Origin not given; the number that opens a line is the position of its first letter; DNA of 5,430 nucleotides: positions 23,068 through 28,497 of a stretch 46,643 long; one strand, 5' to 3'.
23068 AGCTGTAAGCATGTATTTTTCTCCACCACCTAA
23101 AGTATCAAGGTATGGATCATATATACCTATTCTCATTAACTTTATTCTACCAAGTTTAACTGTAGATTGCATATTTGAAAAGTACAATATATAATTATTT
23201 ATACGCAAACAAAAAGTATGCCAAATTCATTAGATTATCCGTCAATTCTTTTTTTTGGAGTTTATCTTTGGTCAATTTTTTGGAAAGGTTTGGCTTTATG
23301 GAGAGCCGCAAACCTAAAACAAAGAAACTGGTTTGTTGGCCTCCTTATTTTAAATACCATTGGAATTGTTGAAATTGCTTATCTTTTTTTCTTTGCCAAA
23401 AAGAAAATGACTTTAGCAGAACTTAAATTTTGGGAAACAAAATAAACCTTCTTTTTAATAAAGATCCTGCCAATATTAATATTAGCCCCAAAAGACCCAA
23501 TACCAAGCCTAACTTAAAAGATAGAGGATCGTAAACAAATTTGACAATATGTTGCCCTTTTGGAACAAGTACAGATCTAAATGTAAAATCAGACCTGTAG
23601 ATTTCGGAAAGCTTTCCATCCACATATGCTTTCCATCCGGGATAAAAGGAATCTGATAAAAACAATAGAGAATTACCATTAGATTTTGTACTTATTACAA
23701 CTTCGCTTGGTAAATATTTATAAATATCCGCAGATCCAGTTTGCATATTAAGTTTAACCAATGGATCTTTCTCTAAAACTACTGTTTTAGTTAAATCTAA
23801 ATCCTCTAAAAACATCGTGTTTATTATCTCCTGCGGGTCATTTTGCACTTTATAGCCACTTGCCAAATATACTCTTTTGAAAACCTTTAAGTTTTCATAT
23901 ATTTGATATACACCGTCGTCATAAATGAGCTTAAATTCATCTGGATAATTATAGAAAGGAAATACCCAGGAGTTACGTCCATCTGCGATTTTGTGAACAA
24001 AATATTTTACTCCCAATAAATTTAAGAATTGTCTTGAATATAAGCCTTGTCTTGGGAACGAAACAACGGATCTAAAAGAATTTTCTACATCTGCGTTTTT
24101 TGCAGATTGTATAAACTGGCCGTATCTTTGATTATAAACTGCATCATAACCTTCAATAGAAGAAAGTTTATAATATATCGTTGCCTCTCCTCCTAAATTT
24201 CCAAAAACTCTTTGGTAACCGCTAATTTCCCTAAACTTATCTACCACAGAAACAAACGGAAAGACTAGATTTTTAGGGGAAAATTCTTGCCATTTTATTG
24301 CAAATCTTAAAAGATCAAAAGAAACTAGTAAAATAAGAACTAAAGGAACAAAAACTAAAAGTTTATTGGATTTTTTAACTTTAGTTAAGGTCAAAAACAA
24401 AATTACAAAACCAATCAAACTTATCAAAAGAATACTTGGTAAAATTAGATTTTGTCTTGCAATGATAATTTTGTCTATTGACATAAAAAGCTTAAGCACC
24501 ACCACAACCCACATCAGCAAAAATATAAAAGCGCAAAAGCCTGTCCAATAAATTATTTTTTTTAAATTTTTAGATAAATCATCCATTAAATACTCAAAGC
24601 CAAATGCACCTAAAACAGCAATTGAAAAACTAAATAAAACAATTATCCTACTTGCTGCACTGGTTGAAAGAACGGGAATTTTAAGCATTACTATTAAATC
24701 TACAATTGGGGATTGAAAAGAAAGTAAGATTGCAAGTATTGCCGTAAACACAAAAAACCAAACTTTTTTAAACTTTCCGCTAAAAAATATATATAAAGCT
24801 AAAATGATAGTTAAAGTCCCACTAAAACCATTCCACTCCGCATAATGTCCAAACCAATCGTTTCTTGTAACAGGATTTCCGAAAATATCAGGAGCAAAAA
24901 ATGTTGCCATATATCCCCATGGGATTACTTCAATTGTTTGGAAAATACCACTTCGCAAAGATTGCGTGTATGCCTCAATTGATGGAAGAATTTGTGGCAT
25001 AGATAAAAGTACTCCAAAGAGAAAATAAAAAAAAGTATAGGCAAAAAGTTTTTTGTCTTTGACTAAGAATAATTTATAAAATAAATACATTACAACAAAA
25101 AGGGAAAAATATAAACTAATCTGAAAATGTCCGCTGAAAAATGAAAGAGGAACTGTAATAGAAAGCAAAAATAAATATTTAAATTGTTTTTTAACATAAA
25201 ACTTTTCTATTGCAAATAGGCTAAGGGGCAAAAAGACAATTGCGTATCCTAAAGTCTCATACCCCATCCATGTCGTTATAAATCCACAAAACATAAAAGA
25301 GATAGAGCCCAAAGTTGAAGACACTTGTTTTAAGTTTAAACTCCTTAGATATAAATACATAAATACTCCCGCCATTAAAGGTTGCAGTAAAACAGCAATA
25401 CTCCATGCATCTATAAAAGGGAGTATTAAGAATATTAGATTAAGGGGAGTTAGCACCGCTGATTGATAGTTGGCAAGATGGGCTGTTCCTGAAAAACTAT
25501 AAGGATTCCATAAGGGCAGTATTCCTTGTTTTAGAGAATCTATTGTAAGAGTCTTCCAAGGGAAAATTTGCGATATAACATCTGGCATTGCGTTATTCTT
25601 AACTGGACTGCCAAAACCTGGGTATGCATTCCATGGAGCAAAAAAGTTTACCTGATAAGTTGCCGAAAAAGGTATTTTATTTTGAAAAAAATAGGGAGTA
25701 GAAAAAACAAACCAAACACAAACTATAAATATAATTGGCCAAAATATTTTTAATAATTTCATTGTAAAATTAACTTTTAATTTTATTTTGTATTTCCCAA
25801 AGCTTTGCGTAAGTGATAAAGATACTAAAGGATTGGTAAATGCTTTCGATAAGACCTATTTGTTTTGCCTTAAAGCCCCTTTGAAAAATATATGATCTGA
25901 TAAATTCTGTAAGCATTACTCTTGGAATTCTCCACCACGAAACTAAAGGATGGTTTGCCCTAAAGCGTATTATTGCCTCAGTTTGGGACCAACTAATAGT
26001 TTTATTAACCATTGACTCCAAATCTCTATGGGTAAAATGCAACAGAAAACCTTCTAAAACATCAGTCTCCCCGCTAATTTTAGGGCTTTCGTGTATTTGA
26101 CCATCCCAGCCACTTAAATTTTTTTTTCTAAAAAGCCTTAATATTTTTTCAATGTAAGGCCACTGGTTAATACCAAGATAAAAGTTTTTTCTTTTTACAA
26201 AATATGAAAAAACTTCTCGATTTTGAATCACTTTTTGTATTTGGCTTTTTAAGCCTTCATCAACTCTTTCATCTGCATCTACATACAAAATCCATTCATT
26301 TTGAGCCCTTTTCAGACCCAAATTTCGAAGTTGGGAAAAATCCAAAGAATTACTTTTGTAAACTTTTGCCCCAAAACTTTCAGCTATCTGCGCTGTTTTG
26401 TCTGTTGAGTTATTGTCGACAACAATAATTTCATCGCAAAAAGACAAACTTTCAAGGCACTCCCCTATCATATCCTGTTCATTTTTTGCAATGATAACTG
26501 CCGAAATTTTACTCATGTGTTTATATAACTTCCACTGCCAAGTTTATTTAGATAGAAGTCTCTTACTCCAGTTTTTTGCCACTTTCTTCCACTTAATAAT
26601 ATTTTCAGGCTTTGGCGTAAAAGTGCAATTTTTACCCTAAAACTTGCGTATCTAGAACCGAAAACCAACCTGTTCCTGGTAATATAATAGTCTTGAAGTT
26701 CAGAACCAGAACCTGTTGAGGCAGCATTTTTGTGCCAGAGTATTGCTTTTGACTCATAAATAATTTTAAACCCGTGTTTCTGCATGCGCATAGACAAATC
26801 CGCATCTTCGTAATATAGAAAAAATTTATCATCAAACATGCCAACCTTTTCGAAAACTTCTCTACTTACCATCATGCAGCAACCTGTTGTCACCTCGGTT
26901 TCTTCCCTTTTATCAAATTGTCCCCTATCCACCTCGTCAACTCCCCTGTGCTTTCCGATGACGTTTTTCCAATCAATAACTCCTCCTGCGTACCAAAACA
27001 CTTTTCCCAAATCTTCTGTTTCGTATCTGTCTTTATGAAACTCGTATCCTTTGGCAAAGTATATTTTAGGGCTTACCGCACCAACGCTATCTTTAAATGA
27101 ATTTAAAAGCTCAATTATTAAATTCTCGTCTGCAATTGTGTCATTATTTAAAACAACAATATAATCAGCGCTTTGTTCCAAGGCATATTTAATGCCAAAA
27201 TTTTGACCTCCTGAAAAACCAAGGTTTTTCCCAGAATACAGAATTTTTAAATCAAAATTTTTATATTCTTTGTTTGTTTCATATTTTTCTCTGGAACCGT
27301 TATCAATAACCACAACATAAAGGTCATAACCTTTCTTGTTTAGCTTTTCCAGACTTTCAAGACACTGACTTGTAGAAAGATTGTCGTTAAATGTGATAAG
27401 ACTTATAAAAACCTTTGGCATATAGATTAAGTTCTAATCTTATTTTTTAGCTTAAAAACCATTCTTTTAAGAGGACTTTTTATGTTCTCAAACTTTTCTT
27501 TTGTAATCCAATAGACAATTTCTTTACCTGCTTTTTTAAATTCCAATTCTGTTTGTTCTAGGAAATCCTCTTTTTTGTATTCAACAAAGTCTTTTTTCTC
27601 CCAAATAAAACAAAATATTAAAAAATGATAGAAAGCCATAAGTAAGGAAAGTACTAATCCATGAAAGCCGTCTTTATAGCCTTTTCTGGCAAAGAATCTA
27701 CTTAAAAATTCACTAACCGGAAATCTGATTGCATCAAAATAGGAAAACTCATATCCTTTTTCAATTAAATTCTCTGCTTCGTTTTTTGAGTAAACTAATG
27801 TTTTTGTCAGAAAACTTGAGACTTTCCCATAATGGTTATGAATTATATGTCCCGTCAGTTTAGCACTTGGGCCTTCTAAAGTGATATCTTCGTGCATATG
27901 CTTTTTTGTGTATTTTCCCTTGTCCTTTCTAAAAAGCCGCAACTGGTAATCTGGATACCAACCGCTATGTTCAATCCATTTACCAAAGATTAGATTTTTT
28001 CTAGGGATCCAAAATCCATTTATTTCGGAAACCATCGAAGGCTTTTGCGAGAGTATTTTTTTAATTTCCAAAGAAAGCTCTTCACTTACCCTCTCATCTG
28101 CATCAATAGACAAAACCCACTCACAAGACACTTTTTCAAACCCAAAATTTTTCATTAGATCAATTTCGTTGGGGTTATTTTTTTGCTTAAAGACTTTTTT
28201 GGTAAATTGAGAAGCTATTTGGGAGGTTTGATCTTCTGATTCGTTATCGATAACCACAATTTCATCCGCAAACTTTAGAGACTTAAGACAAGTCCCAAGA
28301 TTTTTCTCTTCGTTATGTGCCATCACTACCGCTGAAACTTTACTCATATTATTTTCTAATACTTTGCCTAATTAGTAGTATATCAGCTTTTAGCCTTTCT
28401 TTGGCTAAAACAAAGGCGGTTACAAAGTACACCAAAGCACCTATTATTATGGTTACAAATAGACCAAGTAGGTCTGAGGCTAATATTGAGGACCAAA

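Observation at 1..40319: A 40-kb single-strand super-array of 17 GT-C-type membrane proteins together with their lipid-sugar supply genes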

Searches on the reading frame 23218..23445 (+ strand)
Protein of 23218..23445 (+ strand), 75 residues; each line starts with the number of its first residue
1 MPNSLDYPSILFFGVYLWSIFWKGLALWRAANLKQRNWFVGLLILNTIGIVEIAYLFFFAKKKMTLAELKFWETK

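Call 52: search_protein_families(library=pfam, proteins=[window:23218-23445:+], max_evalue=5)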
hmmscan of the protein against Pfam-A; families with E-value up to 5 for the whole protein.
window:23218-23445:+ (75 aa): 2 families
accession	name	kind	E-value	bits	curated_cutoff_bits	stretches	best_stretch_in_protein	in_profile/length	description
PF18893.5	DUF5652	-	3.1e-22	78.5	23.4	1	9-63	13-67/71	Family of unknown function (DUF5652)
PF20122.4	DUF6512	-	0.04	14.3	26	1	15-64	62-109/181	Family of unknown function (DUF6512)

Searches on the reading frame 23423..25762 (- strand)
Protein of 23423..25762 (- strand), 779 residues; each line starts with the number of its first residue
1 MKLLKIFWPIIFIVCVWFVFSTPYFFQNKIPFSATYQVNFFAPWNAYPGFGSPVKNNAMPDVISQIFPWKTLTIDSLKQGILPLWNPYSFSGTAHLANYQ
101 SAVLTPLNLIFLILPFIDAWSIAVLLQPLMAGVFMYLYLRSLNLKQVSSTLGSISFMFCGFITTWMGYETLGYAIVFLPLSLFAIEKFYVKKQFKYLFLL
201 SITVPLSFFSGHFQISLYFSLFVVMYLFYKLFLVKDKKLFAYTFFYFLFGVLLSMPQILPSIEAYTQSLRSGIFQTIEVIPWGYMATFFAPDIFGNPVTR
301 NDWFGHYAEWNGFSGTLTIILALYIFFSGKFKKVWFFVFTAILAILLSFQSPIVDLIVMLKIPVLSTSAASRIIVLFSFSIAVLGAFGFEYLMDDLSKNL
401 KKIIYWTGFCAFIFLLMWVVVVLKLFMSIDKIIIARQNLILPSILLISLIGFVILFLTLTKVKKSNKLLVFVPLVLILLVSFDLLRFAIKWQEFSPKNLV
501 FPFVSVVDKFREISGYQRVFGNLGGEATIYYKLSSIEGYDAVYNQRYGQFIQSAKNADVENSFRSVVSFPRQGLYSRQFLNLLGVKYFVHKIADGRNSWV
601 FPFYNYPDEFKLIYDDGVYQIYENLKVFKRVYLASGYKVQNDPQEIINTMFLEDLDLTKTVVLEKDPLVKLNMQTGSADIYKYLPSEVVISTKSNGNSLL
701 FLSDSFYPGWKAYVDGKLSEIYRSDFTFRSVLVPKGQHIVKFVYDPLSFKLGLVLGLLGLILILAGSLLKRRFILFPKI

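Call 4: search_protein_families(library=pfam, proteins=[window:23423-25762:-], max_evalue=0.01)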
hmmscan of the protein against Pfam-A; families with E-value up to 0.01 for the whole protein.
window:23423-25762:- (779 aa): 1 family
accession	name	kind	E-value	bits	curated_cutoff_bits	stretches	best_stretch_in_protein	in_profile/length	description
PF09586.16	YfhO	-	2.7e-17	62.9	28.5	2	96-636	68-596/835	Bacterial membrane protein YfhO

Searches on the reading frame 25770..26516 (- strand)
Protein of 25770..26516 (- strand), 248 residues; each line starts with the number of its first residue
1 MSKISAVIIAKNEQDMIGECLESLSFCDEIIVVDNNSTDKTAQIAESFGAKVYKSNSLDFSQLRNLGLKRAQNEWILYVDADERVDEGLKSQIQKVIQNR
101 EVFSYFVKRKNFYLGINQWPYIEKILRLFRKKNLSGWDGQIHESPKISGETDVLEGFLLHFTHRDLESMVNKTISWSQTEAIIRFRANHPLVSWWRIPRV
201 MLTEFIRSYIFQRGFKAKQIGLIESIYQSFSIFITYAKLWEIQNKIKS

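Call 4: search_protein_families(library=pfam, proteins=[window:25770-26516:-], max_evalue=0.01)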
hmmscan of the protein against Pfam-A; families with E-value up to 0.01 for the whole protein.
window:25770-26516:- (248 aa): 3 families
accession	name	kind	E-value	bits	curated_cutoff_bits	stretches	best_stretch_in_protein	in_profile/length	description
PF00535.33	Glycos_transf_2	-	9.8e-21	74.8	23.3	1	5-134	1-142/168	Glycosyl transferase family 2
PF13704.12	Glyco_tranf_2_4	-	2.5e-07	31.6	27.5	1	11-83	1-82/98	Glycosyl transferase family 2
PF10111.15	Glyco_tranf_2_2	-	0.00019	21.4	27.3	1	28-99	30-108/276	Glycosyltransferase like family 2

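Call 15: search_protein_families(library=ncbifam, proteins=[window:25770-26516:-], max_evalue=0.001)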
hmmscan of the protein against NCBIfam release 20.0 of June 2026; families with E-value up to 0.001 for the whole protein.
window:25770-26516:- (248 aa): 10 families
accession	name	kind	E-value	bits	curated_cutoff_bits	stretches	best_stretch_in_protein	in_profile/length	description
TIGR04283.1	glyco_like_mftF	equivalog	8.2e-16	58.3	182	1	4-116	1-120/221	TIGR04283 family arsenosugar biosynthesis glycosyltransferase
TIGR04195.1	S_glycosyl_SunS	equivalog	1.9e-13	50.1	350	1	4-145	59-202/421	SunS family peptide S-glycosyltransferase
NF010496.0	PRK13915.1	equivalog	1.7e-09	37.2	262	1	2-57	31-93/307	glucosyl-3-phosphoglycerate synthase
NF007482.0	PRK10073.1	equivalog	5.4e-09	35.5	423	1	2-97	6-110/334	glycosyltransferase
TIGR04182.1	glyco_TIGR04182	equivalog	6.5e-07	29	325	1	5-84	3-84/293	S-layer glycoprotein N-glycosyltransferase AglJ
TIGR03469.1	HpnB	hypoth_equivalog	6.7e-07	28.7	379.25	1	3-59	45-106/386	hopene-associated glycosyltransferase HpnB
TIGR03965.1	mycofact_glyco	equivalog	7.5e-07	28.4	280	1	3-88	75-170/467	mycofactocin biosynthesis glycosyltransferase MftF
NF038302.1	EPS_HpsE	equivalog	2.5e-06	26.7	300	1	25-86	31-100/307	hormogonium polysaccharide biosynthesis glycosyltransferase HpsE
NF045692.1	OglycostaseCruG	equivalog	2.8e-05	23.2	600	0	2-46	41-89/386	2'-O-glycosyltransferase CruG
NF047683.1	TeichurnBiosyTuaG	equivalog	0.00013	21.7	400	1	7-105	11-120/252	teichuronic acid biosynthesis protein TuaG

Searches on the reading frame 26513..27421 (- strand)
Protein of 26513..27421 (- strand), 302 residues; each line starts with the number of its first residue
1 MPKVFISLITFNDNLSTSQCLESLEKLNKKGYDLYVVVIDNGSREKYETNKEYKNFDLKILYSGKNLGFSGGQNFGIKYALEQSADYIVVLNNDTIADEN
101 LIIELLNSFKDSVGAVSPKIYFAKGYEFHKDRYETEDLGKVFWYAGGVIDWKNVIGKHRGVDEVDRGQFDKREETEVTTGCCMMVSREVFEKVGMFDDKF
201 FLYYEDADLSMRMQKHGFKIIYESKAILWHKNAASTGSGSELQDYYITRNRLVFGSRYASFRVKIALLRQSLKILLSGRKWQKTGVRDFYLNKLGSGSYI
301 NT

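Call 4: search_protein_families(library=pfam, proteins=[window:26513-27421:-], max_evalue=0.01)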
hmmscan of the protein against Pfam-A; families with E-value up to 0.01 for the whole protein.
window:26513-27421:- (302 aa): 5 families
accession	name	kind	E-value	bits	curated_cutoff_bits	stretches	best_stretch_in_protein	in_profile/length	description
PF00535.33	Glycos_transf_2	-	3.3e-17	63.4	23.3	1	9-193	5-167/168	Glycosyl transferase family 2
PF13641.12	Glyco_tranf_2_3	-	3.6e-12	47.2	27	1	11-252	10-227/230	Glycosyltransferase like family 2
PF13632.12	Glyco_trans_2_3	-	4.4e-10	40.1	27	1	87-271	1-160/198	Glycosyl transferase family group 2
PF02709.20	Glyco_transf_7C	-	7.6e-05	22.7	23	1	169-220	10-62/78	N-terminal domain of galactosyltransferase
PF13506.12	Glyco_transf_21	-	0.00061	19.7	21.7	0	173-231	97-155/174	Glycosyl transferase family 21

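Call 15: search_protein_families(library=ncbifam, proteins=[window:26513-27421:-], max_evalue=0.001)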
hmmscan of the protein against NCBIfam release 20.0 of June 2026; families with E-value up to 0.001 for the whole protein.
window:26513-27421:- (302 aa): 9 families
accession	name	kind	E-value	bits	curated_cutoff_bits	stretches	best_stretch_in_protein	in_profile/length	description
TIGR01556.1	rhamnosyltran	subfamily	6.1e-21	74.8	200.55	2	10-120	2-112/281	rhamnosyltransferase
TIGR03965.1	mycofact_glyco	equivalog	1.8e-13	50.2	280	2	180-232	231-282/467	mycofactocin biosynthesis glycosyltransferase MftF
NF041875.1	EPS_EpsD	equivalog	2.4e-13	50.2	370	2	162-233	141-209/325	exopolysaccharide biosynthesis glycosyltransferase EpsD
TIGR03937.1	PgaC_IcaA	equivalog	3.7e-10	39.3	422.3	2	2-116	45-159/407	poly-beta-1,6-N-acetyl-D-glucosamine synthase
NF050113.1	gal_furan_GlfT1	equivalog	8.1e-09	35.2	330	1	22-119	16-116/290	galactofuranosyltransferase GlfT1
NF038299.1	EPS_HpsN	equivalog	2.4e-08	33.3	425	1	21-237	17-227/317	hormogonium polysaccharide biosynthesis glycosyltransferase HpsN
TIGR04283.1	glyco_like_mftF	equivalog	3.5e-08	33.3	182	0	182-222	140-177/221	TIGR04283 family arsenosugar biosynthesis glycosyltransferase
NF041394.1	GtaseAglG_Halo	equivalog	1.8e-07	30.7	440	1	21-112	19-110/304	glucosyl-dolichyl phosphate glucuronosyltransferase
TIGR04242.1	nodulat_NodC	equivalog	5.1e-06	25.7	550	1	1-117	47-165/395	chitooligosaccharide synthase NodC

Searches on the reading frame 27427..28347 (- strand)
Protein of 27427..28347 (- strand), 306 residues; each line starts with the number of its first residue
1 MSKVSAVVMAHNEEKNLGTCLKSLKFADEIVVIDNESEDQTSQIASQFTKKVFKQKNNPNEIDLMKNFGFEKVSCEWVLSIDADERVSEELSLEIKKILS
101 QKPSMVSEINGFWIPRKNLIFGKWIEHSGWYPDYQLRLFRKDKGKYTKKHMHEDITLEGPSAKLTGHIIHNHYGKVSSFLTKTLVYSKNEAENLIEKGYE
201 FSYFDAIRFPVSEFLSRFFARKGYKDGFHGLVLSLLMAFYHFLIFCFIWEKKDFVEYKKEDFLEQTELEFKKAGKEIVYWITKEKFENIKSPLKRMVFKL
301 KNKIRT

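Call 5: search_protein_families(library=pfam, proteins=[window:27427-28347:-], max_evalue=0.01)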
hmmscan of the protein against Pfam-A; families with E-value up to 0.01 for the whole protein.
window:27427-28347:- (306 aa): 2 families
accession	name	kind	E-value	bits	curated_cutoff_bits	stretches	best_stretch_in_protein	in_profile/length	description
PF00535.33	Glycos_transf_2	-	6.7e-14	52.6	23.3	1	5-94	1-98/168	Glycosyl transferase family 2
PF13704.12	Glyco_tranf_2_4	-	0.00078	20.3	27.5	1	26-85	17-82/98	Glycosyl transferase family 2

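Call 15: search_protein_families(library=ncbifam, proteins=[window:27427-28347:-], max_evalue=0.001)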
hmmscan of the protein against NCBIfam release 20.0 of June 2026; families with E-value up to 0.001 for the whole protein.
window:27427-28347:- (306 aa): 8 families
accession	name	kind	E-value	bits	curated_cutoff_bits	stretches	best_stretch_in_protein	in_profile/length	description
TIGR04195.1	S_glycosyl_SunS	equivalog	1.3e-08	34.1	350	1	5-98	60-154/421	SunS family peptide S-glycosyltransferase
TIGR04283.1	glyco_like_mftF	equivalog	1.6e-08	34.4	182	1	5-103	2-101/221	TIGR04283 family arsenosugar biosynthesis glycosyltransferase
NF007482.0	PRK10073.1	equivalog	2.2e-07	30.2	423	1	2-117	6-128/334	glycosyltransferase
NF010496.0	PRK13915.1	equivalog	5.8e-06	25.6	262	1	2-62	31-98/307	glucosyl-3-phosphoglycerate synthase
TIGR04182.1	glyco_TIGR04182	equivalog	1.5e-05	24.5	325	1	4-86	2-84/293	S-layer glycoprotein N-glycosyltransferase AglJ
NF045692.1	OglycostaseCruG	equivalog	0.00019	20.5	600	1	1-94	40-147/386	2'-O-glycosyltransferase CruG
TIGR03469.1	HpnB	hypoth_equivalog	0.00034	19.7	379.25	1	3-53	45-100/386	hopene-associated glycosyltransferase HpnB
TIGR03937.1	PgaC_IcaA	equivalog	0.00064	18.8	422.3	1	2-93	45-144/407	poly-beta-1,6-N-acetyl-D-glucosamine synthase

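Call 80: search_solved_structures(query=window:27427-28347:-, max_evalue=0.001)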
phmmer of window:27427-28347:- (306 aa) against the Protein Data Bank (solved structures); distinct sequences matched with E-value up to 0.001: 4.
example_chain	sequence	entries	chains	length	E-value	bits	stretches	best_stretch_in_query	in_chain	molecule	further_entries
22ao_A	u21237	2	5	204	6.7e-18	68.4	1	4-190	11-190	GmaR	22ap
6p61_A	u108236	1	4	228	1.2e-06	31.4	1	4-105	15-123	Glycosyltransferase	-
7msp_A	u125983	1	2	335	3.3e-06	30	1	6-98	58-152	SPbeta prophage-derived glycosyltransferase SunS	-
7msn_A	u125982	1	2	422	5e-06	29.4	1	6-98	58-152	SPbeta prophage-derived glycosyltransferase SunS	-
